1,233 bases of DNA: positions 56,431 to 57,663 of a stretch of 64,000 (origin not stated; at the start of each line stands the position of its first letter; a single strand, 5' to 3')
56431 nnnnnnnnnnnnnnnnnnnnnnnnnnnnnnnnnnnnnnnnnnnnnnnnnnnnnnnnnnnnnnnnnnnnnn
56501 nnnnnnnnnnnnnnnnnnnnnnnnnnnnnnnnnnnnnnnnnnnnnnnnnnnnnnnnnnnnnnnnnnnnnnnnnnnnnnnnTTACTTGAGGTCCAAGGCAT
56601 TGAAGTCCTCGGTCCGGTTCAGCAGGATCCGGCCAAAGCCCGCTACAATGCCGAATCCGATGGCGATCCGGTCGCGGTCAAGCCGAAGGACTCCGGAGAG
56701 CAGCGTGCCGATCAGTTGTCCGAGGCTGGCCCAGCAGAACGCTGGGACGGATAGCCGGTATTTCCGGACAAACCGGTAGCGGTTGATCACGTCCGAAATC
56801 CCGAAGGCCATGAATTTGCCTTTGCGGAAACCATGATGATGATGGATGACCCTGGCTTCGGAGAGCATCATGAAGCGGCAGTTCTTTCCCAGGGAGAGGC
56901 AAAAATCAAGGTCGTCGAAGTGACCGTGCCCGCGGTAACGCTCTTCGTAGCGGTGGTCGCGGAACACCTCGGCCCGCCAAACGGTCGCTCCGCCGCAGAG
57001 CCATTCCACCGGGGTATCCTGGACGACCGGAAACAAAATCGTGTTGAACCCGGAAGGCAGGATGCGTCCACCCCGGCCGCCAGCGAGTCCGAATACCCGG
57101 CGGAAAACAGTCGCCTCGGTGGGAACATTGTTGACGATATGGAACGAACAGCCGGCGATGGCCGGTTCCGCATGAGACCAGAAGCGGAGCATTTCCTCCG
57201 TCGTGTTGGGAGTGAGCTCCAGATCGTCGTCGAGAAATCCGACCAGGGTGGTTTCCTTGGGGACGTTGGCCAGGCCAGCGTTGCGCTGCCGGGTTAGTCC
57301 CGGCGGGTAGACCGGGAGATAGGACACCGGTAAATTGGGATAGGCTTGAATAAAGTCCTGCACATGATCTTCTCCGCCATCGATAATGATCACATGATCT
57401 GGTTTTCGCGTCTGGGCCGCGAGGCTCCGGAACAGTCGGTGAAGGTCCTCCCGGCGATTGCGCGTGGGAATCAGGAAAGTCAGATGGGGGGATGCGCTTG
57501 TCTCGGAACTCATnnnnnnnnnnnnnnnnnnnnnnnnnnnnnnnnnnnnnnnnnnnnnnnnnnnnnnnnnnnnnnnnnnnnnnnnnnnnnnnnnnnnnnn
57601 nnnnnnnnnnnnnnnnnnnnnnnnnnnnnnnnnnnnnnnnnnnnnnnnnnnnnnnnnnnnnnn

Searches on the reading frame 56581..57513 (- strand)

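Call 5: search_protein_families(library=pfam, proteins=[window:56581-57513:-], max_evalue=0.001)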
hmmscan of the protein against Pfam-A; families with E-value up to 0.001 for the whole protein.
window:56581-57513:- (310 aa): 2 families
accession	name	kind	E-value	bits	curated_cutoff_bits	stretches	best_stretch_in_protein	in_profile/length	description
PF00535.33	Glycos_transf_2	-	2.6e-18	66.9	23.3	1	13-140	2-131/168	Glycosyl transferase family 2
PF13641.12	Glyco_tranf_2_3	-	7e-05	23.4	27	1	9-125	1-124/230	Glycosyltransferase like family 2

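Call 75: search_protein_families(library=ncbifam, proteins=[window:56581-57513:-], max_evalue=0.000001)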
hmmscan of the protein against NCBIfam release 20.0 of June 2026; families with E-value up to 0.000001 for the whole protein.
window:56581-57513:- (310 aa): 4 families
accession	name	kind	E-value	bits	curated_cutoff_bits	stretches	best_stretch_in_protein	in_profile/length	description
NF041875.1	EPS_EpsD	equivalog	3.3e-08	33.3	370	1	13-115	3-107/325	exopolysaccharide biosynthesis glycosyltransferase EpsD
TIGR03965.1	mycofact_glyco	equivalog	6.9e-08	31.8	280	1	6-121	71-188/467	mycofactocin biosynthesis glycosyltransferase MftF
TIGR04440.1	glyco_TIGR04440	domain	1.6e-07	31.3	70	1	10-132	1-127/215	TIGR00180 family glycosyltransferase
NF038299.1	EPS_HpsN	equivalog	4.1e-07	29.3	425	0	10-224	2-220/317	hormogonium polysaccharide biosynthesis glycosyltransferase HpsN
